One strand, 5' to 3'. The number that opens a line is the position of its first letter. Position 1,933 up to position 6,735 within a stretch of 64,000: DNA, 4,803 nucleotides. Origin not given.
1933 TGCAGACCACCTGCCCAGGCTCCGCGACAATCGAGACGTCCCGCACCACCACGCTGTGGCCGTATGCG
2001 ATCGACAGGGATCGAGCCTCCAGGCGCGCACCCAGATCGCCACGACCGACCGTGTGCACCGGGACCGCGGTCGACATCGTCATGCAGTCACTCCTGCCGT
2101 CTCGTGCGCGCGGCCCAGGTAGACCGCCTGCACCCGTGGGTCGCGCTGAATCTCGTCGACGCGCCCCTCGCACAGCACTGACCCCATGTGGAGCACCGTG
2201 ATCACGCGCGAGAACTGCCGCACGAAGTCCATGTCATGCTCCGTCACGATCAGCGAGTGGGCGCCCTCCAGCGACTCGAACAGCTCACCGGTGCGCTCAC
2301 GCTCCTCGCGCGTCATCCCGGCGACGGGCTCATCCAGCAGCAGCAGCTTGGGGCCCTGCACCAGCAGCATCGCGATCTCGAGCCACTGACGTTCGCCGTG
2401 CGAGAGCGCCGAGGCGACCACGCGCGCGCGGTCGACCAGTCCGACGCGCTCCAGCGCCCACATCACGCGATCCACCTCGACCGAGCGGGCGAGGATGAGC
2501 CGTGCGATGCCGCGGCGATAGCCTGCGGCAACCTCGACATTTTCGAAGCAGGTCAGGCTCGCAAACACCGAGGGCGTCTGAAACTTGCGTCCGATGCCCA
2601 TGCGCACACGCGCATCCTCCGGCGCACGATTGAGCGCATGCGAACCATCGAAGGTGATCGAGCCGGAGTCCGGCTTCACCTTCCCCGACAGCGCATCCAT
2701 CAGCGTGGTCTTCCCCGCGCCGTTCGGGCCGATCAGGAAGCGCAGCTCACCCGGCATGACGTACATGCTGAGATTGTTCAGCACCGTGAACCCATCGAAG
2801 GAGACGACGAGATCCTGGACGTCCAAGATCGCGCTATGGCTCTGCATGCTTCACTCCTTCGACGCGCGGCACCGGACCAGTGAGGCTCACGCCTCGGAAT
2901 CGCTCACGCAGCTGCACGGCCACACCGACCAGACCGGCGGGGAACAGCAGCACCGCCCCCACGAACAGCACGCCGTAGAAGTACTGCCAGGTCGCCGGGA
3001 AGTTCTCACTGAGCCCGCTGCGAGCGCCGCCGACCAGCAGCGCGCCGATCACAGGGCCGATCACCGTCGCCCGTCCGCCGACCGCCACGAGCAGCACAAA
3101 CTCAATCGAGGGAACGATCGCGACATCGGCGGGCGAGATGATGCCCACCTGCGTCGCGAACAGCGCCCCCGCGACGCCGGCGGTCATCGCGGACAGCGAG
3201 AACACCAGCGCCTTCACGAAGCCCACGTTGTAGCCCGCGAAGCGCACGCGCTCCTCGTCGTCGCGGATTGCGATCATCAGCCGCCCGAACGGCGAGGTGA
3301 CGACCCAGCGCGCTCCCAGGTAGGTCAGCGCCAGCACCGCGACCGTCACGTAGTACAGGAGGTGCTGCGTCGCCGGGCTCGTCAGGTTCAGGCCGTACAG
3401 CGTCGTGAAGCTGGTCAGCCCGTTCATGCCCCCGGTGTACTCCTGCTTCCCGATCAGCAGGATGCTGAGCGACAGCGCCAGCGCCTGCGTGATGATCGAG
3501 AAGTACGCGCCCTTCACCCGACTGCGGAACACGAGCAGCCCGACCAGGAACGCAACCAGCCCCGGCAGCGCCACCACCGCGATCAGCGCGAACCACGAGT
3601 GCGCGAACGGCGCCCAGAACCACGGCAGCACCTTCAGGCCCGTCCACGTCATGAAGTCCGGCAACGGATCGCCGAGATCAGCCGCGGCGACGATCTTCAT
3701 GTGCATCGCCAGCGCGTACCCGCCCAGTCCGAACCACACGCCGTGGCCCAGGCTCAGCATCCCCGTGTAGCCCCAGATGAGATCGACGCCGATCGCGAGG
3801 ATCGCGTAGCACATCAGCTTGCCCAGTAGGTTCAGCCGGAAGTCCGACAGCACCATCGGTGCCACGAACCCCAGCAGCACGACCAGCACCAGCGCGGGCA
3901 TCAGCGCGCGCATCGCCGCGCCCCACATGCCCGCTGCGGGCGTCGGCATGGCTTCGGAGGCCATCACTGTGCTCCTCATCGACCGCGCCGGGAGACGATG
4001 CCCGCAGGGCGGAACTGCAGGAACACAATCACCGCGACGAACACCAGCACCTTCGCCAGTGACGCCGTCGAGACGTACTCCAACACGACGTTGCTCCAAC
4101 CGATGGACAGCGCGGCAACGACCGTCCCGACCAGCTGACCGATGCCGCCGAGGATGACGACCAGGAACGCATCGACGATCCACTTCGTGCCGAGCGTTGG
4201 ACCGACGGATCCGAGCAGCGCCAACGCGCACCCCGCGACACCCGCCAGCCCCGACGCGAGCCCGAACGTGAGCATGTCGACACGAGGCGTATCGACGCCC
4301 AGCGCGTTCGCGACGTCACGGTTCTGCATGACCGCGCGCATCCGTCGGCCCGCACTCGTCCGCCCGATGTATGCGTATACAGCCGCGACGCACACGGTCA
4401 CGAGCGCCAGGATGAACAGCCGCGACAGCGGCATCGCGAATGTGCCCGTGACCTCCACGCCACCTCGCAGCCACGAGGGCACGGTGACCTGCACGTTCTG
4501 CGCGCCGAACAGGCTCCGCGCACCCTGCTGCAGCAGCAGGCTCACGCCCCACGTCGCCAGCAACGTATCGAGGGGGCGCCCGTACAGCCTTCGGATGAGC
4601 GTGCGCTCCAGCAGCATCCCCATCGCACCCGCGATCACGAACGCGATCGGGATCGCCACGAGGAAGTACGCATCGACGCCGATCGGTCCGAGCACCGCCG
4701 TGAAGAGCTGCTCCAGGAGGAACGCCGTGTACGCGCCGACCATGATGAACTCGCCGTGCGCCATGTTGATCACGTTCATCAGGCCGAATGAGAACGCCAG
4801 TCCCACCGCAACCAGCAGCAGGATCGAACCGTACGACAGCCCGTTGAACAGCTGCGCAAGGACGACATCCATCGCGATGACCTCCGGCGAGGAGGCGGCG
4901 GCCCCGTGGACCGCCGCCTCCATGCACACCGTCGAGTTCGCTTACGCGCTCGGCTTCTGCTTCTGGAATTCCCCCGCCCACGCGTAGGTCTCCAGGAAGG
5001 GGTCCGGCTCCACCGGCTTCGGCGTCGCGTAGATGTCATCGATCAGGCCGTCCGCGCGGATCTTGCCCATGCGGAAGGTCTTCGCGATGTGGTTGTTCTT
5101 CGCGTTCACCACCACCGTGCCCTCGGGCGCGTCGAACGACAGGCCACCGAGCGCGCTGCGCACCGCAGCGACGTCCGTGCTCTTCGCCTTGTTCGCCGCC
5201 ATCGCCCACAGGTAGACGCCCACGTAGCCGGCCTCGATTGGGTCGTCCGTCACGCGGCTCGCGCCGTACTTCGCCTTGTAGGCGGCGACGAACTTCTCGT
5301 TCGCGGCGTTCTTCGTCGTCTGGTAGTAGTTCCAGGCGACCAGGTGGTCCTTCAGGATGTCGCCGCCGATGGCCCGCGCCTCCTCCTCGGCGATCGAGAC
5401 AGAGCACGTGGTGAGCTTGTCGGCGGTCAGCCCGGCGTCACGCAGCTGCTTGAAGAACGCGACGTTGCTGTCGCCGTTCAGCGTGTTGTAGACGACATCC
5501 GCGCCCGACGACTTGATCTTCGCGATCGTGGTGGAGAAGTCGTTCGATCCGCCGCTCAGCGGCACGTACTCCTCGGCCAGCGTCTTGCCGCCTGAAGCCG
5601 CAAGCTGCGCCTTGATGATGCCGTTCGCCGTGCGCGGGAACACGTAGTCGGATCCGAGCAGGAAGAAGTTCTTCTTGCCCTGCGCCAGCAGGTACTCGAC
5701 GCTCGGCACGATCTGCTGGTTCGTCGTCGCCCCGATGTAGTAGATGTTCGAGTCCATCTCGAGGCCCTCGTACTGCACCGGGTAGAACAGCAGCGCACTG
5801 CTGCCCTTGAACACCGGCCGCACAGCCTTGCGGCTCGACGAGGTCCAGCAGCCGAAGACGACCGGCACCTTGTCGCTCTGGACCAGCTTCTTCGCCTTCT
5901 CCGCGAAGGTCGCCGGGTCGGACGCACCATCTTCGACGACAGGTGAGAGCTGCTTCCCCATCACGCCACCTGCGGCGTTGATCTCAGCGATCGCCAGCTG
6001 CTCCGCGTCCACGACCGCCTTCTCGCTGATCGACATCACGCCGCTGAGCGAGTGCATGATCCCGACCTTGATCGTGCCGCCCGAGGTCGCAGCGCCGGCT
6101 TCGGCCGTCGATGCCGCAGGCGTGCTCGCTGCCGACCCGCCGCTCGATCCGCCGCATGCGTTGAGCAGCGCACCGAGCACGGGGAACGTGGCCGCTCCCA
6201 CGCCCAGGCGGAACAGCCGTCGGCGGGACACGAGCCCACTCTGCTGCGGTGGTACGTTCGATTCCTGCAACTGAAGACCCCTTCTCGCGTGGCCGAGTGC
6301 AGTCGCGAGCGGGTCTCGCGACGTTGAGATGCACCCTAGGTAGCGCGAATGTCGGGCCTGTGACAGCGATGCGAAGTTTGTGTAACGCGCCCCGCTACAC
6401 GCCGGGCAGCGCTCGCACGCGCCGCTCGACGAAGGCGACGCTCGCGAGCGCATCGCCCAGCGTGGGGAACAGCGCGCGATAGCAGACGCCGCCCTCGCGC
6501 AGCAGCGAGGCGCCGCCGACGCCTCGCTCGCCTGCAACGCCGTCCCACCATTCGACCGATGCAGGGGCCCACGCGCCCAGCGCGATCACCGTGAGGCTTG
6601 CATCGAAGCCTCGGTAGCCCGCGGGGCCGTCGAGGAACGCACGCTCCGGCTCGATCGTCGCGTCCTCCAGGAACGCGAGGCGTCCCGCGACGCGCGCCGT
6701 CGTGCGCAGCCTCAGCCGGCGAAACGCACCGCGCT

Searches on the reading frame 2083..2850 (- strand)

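Call 45: search_protein_families(library=pfam, proteins=[window:2083-2850:-])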
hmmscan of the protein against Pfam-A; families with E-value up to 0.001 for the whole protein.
window:2083-2850:- (256 aa): 5 families
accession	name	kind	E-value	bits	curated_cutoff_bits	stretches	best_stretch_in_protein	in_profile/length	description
PF00005.33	ABC_tran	-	5e-32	111.8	25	1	24-177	1-137/137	ABC transporter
PF13304.12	AAA_21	-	1.5e-09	38.8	27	1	38-62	3-33/304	AAA domain, putative AbiEii toxin, Type IV TA system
PF12399.14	BCA_ABC_TP_C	-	4.7e-09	36.1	25.5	1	225-249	2-26/27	Branched-chain amino acid ATP-binding cassette transporter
PF02463.25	SMC_N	-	9.9e-07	28.8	40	0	35-54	25-44/220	RecF/RecN/SMC N terminal domain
PF13555.12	AAA_29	-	4.7e-05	23.5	27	1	36-58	24-46/61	P-loop containing region of AAA domain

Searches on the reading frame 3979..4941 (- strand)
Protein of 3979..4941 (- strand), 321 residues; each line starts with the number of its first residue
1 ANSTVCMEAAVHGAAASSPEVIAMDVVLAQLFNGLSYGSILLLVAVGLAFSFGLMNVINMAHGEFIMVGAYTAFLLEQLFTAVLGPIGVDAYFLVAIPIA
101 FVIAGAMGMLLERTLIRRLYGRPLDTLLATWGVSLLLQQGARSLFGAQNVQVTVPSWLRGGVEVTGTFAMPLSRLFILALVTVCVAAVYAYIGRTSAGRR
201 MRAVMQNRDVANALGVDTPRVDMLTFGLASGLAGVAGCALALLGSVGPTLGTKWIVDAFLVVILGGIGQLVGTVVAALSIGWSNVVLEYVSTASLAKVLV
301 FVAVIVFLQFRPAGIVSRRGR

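Call 45: search_protein_families(library=pfam, proteins=[window:3979-4941:-])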
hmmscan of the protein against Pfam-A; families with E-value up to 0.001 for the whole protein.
window:3979-4941:- (321 aa): 1 family
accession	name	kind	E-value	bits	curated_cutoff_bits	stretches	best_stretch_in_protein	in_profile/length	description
PF02653.21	BPD_transp_2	-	3.1e-42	145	26.8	1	31-307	2-268/269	Branched-chain amino acid transport system / permease component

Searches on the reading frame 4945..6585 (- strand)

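Call 45: search_protein_families(library=pfam, proteins=[window:4945-6585:-])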
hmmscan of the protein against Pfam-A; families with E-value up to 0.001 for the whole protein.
window:4945-6585:- (547 aa): 3 families
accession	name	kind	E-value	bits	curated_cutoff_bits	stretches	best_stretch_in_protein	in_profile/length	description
PF13433.12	Peripla_BP_5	-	1.9e-139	465.3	27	1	172-533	1-360/363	Periplasmic binding protein domain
PF13458.12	Peripla_BP_6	-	3.5e-84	283.8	31.7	1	171-513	1-342/343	Periplasmic binding protein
PF01094.35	ANF_receptor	-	1.2e-07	31.6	25.4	1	194-482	5-298/353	Receptor family ligand binding region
